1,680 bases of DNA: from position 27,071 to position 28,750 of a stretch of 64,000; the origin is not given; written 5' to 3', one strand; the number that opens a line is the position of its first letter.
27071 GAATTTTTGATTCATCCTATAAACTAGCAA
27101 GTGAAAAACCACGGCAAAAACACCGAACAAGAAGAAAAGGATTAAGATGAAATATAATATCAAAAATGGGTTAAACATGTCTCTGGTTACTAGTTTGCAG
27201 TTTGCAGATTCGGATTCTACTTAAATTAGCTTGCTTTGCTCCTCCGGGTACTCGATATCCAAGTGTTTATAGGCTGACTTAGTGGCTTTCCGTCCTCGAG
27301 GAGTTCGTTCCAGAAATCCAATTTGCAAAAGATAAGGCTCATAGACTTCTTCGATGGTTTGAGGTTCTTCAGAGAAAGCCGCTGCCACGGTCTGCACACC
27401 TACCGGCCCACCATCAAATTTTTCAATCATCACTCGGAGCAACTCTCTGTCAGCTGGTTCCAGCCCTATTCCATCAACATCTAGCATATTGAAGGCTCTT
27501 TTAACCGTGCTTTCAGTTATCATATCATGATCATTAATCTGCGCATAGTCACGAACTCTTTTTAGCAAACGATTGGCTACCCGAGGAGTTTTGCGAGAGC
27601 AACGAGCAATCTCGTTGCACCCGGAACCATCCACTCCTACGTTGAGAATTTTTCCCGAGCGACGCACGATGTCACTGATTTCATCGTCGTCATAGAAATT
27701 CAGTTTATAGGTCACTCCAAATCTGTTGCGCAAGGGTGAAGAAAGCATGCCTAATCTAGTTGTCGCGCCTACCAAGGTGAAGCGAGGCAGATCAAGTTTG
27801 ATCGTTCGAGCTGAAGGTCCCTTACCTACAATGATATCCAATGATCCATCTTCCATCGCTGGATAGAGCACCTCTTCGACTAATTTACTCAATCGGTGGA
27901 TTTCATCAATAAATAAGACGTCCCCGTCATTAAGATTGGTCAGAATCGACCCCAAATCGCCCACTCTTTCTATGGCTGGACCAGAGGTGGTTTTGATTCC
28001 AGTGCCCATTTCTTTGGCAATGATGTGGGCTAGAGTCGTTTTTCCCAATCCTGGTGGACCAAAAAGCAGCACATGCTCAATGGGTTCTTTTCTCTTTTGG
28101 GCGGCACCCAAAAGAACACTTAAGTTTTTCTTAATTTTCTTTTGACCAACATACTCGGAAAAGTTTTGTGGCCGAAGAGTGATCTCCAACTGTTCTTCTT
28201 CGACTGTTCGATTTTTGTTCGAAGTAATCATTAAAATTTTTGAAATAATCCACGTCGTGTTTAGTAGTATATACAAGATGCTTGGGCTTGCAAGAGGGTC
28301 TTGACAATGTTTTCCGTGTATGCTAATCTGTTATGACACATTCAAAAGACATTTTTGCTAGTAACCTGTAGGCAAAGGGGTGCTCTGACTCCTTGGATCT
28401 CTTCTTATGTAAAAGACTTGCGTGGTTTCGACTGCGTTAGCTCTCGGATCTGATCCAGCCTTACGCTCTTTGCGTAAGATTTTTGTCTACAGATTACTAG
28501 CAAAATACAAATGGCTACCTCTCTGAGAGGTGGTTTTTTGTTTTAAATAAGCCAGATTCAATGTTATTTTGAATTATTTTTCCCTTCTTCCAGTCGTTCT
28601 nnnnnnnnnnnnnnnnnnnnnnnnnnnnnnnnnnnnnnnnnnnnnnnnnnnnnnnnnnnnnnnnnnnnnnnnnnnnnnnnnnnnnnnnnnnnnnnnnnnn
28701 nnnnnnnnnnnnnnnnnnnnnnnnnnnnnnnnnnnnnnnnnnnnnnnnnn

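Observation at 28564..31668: Two complete PilB/GspE secretion ATPase cores fused in one 1034-aa polypeptide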

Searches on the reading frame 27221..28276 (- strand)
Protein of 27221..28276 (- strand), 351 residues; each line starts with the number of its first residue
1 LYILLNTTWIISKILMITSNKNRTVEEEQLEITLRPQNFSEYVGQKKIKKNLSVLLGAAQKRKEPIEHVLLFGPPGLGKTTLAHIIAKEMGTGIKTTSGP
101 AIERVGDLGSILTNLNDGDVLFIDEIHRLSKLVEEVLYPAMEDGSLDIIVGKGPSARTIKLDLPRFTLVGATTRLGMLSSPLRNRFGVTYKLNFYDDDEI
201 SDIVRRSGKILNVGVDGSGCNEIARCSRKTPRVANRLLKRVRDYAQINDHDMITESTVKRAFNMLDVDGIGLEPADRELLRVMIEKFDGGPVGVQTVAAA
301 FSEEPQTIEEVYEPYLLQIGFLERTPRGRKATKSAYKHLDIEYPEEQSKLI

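Call 7: search_protein_families(library=pfam, proteins=[window:27221-28276:-], max_evalue=0.001)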
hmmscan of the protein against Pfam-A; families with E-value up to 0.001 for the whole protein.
window:27221-28276:- (351 aa): 13 families
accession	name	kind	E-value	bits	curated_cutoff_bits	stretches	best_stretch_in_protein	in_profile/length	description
PF05496.18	RuvB_N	-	2e-77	258.8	27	1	34-192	1-159/159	Holliday junction DNA helicase RuvB P-loop domain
PF17864.7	AAA_lid_4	-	7.1e-26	90.2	27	1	195-268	1-74/74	RuvB AAA lid domain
PF05491.19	RuvB_C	-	1.3e-24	86.4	24.7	1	271-339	3-71/72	RuvB C-terminal winged helix domain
PF00004.35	AAA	-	3.8e-19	69.9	21.2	1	69-191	1-128/131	ATPase family associated with various cellular activities (AAA)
PF07728.20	AAA_5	-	2.2e-09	37.9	22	1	68-186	1-139/139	AAA domain (dynein-related subfamily)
PF06068.19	TIP49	-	8.4e-06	25.6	23.8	1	41-96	25-80/347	TIP49 P-loop domain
PF01078.27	Mg_chelatase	-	4.5e-05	23.4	20.3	0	41-87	4-43/207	Magnesium chelatase, subunit ChlI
PF00493.29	MCM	-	7.9e-05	22.3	23.3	0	39-148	23-152/224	MCM P-loop domain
PF13173.12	AAA_14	-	9.1e-05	22.9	27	0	69-150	5-95/129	AAA domain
PF13191.12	AAA_16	-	0.00026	22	32.6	0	54-92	14-50/167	AAA ATPase domain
PF00158.32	Sigma54_activat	-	0.00043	20.5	20.2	0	115-149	91-125/168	Sigma-54 interaction domain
PF00910.28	RNA_helicase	-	0.00047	21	21.5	0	69-130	1-62/105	RNA helicase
PF20720.3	nSTAND3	-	0.00089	19.4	27.2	0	67-92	18-43/155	Novel STAND NTPase 3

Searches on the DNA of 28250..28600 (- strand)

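Call 86: search_rna_families(source=window, start=28250, end=28600, threshold=evalue, max_evalue=10, show_alignments=2)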
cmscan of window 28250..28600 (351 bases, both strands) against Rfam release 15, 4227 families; matches with E-value up to 10: 0.
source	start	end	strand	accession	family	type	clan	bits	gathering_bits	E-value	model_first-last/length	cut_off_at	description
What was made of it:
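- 28356..28502 (-): Conserved structured RNA between the ATPase gene and ruvB. It travels with this locus across Patescibacteria. It is context, not part of the protein. No Rfam hit at E <= 10 (call 86).
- Tried and rejected: No hit (call 86).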

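Call 91: build_rna_model(alignment_id=A4)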
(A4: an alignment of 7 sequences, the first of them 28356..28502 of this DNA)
Model R1 built from alignment A4 (7 sequences, 164 columns); structure: RNAalifold consensus.
model positions 155; base pairs 26; branch points 1; effective number of sequences 2.87; information 0.59 bits per position. Calibrated on 0.2 Mb of random sequence (short: E-values are rough).
structure used (alignment columns):
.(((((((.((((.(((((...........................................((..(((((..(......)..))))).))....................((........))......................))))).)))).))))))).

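Call 92: search_with_rna_model(model_id=R1, sources=[window, L001, L002, L003, L004, L005, L006, L007, L008, L009, L010, L011, L012, L013, L014, L015, L016, L017, L018, L019, L020, L021, L022, L023, L024, L025, L026, L027, L028, L029, L030, L031, L032, L033, L034, L035, L036, L037, L038, L039, L040, L041, L042, L043, L044, L045, L046, L047, L048, L049, L050, L051, L052, L053, L054, L055, L056, L057, L058, L059, L060, L061, L062, L063, L064, L065, L066, L067, L068, L069, L070, L071, L072, L073, L074, L075, L076, L077, L078, L079, L080, L081, L082, L083, L087], max_evalue=1, make_alignment=true)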
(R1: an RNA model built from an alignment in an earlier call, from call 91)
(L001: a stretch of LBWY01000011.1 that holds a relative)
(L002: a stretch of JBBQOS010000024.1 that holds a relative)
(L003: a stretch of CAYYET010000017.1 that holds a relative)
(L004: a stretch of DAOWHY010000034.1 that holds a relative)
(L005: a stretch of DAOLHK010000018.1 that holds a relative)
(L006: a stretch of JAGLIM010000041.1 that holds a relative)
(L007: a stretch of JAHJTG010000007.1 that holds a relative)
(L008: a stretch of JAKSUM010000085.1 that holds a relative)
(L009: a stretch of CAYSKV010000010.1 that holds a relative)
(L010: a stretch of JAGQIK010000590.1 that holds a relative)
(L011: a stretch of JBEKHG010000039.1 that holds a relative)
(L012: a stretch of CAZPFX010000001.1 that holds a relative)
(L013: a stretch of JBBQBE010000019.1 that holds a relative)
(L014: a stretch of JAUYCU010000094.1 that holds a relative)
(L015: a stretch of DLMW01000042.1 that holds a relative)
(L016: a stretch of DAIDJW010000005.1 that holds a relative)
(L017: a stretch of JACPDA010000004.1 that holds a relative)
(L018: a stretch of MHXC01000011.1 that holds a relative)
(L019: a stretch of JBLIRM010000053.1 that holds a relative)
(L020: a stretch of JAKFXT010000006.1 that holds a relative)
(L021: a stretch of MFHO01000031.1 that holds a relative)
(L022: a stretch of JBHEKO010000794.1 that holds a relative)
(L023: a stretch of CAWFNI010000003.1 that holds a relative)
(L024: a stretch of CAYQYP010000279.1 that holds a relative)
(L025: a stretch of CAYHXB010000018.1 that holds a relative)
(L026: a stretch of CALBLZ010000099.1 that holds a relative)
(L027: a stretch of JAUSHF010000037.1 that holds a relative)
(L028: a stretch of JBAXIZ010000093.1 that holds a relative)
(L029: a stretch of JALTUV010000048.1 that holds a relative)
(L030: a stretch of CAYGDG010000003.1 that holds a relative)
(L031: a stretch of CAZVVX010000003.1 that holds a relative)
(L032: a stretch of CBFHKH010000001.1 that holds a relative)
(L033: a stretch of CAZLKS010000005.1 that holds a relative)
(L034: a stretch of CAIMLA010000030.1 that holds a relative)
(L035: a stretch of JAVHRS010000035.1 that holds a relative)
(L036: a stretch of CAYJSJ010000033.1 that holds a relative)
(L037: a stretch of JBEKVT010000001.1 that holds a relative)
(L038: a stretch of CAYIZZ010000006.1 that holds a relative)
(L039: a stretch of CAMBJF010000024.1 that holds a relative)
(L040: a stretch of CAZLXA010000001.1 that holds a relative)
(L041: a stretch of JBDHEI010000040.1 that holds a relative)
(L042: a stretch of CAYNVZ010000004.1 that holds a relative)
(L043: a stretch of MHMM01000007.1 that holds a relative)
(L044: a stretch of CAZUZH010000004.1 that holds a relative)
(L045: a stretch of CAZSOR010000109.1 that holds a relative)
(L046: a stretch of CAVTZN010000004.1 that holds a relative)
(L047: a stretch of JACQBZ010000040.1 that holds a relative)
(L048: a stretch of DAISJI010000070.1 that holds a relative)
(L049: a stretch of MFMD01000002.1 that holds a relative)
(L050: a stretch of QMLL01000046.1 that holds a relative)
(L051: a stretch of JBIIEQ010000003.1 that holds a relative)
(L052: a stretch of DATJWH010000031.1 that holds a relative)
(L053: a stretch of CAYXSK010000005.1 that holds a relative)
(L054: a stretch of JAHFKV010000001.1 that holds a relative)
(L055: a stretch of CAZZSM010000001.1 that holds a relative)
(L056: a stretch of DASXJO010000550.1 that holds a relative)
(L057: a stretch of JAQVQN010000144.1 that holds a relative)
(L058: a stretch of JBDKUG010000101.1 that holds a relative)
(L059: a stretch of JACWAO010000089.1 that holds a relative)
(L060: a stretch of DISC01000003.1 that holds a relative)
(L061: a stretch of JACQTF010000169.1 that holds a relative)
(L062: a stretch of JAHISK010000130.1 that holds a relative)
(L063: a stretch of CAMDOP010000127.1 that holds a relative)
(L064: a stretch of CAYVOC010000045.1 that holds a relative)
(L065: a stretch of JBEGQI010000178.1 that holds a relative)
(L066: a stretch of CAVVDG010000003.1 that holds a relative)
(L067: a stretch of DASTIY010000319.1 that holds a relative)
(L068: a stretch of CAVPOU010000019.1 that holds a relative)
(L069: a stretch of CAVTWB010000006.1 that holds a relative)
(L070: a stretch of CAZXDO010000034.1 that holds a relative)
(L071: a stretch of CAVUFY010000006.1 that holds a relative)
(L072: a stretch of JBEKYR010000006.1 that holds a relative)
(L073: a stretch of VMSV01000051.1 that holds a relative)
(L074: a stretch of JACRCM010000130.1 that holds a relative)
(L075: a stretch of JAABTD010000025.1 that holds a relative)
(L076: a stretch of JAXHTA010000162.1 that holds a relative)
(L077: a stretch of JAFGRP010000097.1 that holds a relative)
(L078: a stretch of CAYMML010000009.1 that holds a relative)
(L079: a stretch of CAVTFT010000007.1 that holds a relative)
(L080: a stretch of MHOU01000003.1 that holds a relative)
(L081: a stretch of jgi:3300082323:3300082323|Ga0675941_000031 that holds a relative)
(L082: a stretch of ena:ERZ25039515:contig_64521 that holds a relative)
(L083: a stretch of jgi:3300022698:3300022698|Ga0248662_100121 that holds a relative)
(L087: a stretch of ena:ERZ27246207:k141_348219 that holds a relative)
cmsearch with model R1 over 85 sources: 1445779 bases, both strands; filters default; matches with E-value up to 1: 18.
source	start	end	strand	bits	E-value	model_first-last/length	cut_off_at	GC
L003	2316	2475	+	140.2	1.5e-27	1-155/155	no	0.49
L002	9188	9345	+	138.8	2.9e-27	1-155/155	no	0.41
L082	13049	13205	+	138.7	3e-27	1-155/155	no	0.55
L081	13183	13337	+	126.1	1.7e-24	1-155/155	no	0.37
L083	14441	14596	+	125.9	1.9e-24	1-155/155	no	0.44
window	28356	28502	-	118.8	6.5e-23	1-155/155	no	0.46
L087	13365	13511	+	110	5.3e-21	1-155/155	no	0.41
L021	11658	11831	+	43.1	2e-06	1-155/155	no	0.5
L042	11410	11536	+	42.6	2.6e-06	1-155/155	no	0.49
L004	6083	6230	+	42.4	2.8e-06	1-155/155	no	0.43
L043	11295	11423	+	39.5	1.2e-05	1-155/155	no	0.53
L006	12783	12930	+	37.9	2.7e-05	1-155/155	no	0.43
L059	5243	5373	+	33.7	0.00023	1-155/155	no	0.47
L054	11269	11409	+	33.3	0.00028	1-155/155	no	0.44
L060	11349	11475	+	31.6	0.00064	1-155/155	no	0.46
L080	3954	4078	+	24.8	0.02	1-155/155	no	0.47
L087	13365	13511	-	23.3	0.042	1-155/155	no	0.41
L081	15235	15387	-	18.3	0.5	1-155/155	no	0.36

Alignment A5: 18 matches aligned to the model, 306 columns, each read 5' to 3' on its own strand. Consensus structure (alignment columns), stored with it:
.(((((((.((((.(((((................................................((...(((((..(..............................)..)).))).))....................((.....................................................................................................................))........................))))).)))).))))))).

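Call 95: build_rna_model(alignment_id=A6)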
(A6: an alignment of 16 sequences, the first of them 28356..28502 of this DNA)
Model R2 built from alignment A6 (16 sequences, 202 columns); structure: RNAalifold consensus.
model positions 131; base pairs 18; branch points 0; effective number of sequences 8.34; information 0.59 bits per position. Calibrated on 0.2 Mb of random sequence (short: E-values are rough).
structure used (alignment columns):
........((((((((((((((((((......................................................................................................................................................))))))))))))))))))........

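Call 96: search_with_rna_model(model_id=R2, sources=[window, L001, L002, L003, L004, L005, L006, L007, L008, L009, L010, L011, L012, L013, L014, L015, L016, L017, L018, L019, L020, L021, L022, L023, L024, L025, L026, L027, L028, L029, L030, L031, L032, L033, L034, L035, L036, L037, L038, L039, L040, L041, L042, L043, L044, L045, L046, L047, L048, L049, L050, L051, L052, L053, L054, L055, L056, L057, L058, L059, L060, L061, L062, L063, L064, L065, L066, L067, L068, L069, L070, L071, L072, L073, L074, L075, L076, L077, L078, L079, L080, L081, L082, L083, L087], max_evalue=1, make_alignment=true)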
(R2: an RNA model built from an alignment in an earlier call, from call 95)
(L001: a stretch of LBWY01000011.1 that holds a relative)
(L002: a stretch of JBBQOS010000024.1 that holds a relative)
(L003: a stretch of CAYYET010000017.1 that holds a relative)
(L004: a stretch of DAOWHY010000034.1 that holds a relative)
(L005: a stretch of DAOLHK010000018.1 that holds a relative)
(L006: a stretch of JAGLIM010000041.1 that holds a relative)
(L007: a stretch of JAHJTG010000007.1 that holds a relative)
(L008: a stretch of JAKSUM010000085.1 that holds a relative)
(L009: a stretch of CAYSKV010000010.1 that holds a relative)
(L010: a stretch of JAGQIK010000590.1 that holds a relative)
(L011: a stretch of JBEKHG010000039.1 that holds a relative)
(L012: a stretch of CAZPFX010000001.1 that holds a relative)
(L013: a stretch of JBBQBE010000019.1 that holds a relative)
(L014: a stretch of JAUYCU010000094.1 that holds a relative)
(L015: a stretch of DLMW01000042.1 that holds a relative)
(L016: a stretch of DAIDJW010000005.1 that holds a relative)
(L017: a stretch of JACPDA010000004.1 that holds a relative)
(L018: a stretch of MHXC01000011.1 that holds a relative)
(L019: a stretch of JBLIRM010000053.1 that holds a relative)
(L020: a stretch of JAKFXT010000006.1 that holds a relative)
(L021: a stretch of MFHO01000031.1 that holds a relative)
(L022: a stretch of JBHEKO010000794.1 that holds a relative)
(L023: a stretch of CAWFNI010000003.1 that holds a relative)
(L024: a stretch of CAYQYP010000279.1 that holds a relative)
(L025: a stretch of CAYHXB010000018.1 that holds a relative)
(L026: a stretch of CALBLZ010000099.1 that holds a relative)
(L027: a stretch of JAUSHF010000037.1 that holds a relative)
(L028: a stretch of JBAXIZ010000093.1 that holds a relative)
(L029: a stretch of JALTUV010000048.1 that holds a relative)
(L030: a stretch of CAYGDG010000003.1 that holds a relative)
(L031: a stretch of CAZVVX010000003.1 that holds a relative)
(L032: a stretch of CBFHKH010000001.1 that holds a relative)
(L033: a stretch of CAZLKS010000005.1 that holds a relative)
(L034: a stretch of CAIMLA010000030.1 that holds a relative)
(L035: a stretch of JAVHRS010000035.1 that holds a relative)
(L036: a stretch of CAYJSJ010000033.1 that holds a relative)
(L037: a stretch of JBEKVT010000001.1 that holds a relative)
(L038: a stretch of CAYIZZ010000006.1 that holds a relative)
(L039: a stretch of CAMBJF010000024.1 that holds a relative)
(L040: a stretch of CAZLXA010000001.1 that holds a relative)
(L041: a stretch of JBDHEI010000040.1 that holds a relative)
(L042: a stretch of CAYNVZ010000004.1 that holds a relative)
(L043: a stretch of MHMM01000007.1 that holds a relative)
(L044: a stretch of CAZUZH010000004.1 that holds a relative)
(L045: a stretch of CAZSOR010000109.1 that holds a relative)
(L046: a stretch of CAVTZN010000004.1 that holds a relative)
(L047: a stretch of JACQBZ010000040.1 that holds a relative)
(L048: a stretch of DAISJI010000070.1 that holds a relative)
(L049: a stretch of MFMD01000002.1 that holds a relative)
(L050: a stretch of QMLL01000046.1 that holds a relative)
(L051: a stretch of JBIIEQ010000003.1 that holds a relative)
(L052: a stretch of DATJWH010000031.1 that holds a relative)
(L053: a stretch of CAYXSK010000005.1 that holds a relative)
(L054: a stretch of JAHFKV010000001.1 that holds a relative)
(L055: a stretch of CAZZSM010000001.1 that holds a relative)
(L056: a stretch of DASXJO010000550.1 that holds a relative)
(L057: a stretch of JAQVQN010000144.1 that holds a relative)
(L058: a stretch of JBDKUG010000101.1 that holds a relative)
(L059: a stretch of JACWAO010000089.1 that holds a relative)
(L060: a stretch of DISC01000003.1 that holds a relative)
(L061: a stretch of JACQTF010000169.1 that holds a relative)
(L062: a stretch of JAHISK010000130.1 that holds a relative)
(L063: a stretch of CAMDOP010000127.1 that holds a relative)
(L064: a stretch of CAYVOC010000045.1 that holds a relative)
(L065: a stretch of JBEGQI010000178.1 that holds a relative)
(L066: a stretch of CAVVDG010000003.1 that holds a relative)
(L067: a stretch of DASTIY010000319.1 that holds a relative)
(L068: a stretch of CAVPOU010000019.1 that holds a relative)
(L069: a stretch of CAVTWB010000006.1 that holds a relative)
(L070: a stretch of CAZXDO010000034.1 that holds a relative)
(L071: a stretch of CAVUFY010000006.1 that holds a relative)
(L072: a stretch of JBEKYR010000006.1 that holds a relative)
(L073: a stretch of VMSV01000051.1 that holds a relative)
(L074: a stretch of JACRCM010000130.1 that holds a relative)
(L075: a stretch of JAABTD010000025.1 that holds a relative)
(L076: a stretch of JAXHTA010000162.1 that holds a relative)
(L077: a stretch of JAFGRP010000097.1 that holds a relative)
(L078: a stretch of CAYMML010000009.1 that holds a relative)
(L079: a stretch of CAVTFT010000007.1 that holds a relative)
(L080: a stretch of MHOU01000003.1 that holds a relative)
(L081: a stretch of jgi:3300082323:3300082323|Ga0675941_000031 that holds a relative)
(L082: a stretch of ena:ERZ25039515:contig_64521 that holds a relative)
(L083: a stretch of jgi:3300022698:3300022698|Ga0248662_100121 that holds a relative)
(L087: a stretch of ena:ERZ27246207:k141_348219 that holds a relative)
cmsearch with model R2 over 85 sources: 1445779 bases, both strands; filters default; matches with E-value up to 1: 28.
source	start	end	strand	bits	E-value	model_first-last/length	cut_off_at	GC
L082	13049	13205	+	99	8.6e-23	1-131/131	no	0.55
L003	2316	2475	+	95.5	7.5e-22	1-131/131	no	0.49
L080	3954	4078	+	94.6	1.3e-21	1-131/131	no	0.47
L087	13365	13511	+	93.4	2.6e-21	1-131/131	no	0.41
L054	11277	11401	+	92.5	4.7e-21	1-131/131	no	0.47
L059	5243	5373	+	91.8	7e-21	1-131/131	no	0.47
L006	12783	12930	+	91.1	1.1e-20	1-131/131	no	0.43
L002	9188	9345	+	91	1.1e-20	1-131/131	no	0.41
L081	13183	13337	+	88.2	6.5e-20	1-131/131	no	0.37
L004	6083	6230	+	86.5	1.7e-19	1-131/131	no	0.43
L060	11349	11475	+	86.4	1.8e-19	1-131/131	no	0.46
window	28356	28502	-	84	7.8e-19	1-131/131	no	0.46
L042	11410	11536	+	81.9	2.9e-18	1-131/131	no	0.49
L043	11295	11423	+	81.3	4.1e-18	1-131/131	no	0.53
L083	14441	14596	+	81.1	4.7e-18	1-131/131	no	0.44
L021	11658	11831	+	79.7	1.1e-17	1-131/131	no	0.5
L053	9068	9188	+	52.2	2e-10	1-131/131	no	0.52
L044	11335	11526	+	50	7.6e-10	1-131/131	no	0.45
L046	11256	11376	+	46.5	6.7e-09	1-131/131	no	0.54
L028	2639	2789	+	42.8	6.1e-08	1-131/131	no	0.38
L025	3136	3282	+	41.8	1.1e-07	1-131/131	no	0.5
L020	11752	11910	+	33.7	1.5e-05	1-131/131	no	0.36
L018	13273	13429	+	27.3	0.00075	1-131/131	no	0.6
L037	11757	11912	+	27.1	0.00089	1-131/131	no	0.54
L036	2833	2976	+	25.3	0.0026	1-131/131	no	0.48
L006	12783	12930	-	23.6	0.0071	1-131/131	no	0.43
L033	14974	15097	+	23.5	0.0077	1-131/131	no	0.43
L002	9188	9345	-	19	0.12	1-131/131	no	0.41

Alignment A7: 28 matches aligned to the model, 364 columns, each read 5' to 3' on its own strand. Consensus structure (alignment columns), stored with it:
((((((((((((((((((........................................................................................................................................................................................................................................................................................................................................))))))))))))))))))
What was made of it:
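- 28356..28502 (-): Covariance models find it only in clade loci (calls 92, 96).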
